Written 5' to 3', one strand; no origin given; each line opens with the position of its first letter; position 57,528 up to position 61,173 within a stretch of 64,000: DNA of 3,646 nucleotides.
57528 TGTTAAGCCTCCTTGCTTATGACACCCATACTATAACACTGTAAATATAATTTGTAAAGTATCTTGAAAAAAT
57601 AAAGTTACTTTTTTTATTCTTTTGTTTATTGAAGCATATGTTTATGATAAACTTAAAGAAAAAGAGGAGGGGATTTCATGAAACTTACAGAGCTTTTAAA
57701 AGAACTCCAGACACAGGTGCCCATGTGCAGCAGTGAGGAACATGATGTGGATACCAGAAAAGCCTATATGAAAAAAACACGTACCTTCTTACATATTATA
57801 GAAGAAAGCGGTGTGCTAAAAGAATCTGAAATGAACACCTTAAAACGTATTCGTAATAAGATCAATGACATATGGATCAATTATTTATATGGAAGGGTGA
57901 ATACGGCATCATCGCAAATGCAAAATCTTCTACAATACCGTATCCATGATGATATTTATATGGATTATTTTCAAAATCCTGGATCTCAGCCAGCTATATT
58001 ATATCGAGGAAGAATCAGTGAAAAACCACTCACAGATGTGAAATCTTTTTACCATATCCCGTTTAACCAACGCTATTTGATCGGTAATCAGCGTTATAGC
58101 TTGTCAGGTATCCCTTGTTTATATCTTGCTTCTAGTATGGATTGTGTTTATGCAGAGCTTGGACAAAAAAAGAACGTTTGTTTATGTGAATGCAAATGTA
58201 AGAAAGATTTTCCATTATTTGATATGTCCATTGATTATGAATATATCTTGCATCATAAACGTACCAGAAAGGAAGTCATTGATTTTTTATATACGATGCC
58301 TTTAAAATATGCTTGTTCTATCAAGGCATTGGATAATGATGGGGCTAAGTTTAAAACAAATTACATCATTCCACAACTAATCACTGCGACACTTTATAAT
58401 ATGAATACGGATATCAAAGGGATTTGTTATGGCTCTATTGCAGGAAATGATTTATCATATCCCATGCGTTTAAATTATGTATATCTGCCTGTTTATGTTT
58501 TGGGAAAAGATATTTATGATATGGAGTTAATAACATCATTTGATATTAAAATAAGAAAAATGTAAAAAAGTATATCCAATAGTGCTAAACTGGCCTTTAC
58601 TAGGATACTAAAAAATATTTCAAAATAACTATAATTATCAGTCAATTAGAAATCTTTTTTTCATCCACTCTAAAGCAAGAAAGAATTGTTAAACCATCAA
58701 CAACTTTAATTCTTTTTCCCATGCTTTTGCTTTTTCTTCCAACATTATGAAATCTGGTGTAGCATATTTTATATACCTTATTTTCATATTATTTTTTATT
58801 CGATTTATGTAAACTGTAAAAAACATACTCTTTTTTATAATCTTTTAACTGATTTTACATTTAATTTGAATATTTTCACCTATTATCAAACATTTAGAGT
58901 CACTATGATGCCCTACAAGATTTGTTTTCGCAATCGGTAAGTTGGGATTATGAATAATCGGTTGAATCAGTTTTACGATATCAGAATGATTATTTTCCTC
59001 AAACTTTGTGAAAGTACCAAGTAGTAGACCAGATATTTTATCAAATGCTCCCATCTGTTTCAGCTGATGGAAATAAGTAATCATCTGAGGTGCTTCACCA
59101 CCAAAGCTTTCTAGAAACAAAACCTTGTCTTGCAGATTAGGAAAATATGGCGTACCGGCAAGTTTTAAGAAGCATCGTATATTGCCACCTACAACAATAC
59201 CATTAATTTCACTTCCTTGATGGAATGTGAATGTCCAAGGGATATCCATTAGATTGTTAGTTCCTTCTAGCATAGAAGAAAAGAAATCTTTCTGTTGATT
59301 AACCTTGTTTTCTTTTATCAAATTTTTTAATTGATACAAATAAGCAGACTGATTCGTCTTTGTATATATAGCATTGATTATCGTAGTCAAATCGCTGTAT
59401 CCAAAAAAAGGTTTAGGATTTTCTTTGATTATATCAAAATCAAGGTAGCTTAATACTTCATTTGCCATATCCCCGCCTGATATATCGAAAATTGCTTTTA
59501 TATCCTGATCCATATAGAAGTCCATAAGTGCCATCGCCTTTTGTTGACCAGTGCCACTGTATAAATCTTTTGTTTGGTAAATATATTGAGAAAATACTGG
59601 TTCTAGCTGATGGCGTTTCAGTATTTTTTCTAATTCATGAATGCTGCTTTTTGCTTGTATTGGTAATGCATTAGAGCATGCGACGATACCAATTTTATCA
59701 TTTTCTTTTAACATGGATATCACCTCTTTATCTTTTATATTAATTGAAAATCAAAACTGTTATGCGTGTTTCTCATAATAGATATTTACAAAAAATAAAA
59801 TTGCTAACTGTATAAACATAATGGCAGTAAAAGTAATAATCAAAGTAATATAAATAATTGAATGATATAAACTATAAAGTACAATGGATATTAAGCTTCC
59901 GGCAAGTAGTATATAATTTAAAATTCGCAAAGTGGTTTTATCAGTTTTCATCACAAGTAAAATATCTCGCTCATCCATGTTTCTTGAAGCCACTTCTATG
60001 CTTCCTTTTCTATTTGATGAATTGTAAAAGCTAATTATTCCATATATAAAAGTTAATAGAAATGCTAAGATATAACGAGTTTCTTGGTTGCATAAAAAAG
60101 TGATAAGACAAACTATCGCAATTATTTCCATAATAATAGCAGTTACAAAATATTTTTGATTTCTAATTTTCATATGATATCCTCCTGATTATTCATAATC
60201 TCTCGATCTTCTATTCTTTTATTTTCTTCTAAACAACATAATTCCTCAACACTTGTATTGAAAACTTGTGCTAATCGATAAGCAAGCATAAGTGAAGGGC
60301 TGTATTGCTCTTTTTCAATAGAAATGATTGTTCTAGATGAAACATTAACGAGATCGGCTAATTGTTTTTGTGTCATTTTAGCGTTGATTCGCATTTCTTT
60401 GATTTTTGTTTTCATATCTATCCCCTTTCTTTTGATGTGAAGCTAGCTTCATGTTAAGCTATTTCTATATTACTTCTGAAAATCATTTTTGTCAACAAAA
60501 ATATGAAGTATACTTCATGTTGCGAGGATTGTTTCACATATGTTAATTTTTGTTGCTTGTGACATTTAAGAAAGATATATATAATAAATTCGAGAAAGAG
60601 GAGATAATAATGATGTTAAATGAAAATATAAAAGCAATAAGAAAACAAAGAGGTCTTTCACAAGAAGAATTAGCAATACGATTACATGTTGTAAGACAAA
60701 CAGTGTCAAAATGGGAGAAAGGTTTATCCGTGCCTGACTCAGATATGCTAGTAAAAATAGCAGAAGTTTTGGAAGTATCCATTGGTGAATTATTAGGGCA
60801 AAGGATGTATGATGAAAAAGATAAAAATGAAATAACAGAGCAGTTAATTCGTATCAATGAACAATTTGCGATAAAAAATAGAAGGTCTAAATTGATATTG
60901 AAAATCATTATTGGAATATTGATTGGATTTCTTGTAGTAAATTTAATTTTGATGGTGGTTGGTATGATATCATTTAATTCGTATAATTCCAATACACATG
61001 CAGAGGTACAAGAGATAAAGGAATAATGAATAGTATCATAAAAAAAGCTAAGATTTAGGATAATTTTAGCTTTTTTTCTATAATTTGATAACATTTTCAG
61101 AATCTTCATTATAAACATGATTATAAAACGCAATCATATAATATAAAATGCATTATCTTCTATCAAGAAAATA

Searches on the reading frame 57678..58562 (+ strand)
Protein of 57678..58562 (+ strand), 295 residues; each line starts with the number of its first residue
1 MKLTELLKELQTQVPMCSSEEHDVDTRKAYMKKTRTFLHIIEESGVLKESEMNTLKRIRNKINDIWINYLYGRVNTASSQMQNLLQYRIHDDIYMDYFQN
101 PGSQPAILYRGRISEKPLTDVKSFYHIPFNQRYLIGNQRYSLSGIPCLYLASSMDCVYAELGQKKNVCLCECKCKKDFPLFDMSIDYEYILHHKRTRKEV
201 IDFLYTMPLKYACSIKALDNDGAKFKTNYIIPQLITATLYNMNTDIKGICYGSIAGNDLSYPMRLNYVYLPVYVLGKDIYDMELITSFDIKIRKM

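Call 66: search_protein_families(library=pfam, proteins=[window:57678-58562:+], max_evalue=0.01)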
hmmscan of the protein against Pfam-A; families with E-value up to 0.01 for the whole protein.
window:57678-58562:+ (295 aa): 1 family
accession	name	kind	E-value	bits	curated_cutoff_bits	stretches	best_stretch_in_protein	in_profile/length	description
PF08808.17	RES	-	0.0018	18.7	23.2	1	125-254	11-124/157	RES domain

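Call 67: search_protein_families(library=padloc, proteins=[window:57678-58562:+], max_evalue=0.01)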
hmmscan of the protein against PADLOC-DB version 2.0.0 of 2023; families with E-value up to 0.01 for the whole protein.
window:57678-58562:+ (295 aa): 0 families

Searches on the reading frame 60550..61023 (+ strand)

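Call 66: search_protein_families(library=pfam, proteins=[window:60550-61023:+], max_evalue=0.01)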
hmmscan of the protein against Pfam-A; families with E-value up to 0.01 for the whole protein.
window:60550-61023:+ (158 aa): 9 families
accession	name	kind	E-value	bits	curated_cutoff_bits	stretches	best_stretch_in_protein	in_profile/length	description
PF01381.28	HTH_3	-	4.2e-17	62.4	23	1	27-81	1-55/55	Helix-turn-helix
PF12844.13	HTH_19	-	7.5e-12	45.4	30.2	1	25-82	2-59/64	Helix-turn-helix domain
PF13560.12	HTH_31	-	7.3e-10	39.5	27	1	28-78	7-58/64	Helix-turn-helix domain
PF13443.12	HTH_26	-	1.8e-07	31.7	22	1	26-82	1-58/63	Cro/C1-type HTH DNA-binding domain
PF07022.19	Phage_CI_repr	-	2.1e-06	28.4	22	1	36-83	12-59/65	Bacteriophage CI repressor helix-turn-helix domain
PF13384.12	HTH_23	-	0.0017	18.6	24.6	1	33-56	16-38/50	Homeodomain-like domain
PF25093.1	DUF7807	-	0.0036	17.4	27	1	105-151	53-98/170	Family of unknown function (DUF7807)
PF04218.19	CENP-B_N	-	0.0037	17.3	21.2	1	23-56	9-43/53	CENP-B N-terminal DNA-binding domain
PF13800.11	Sigma_reg_N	-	0.0092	16.7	26.3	0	107-153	3-49/91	Sigma factor regulator N-terminal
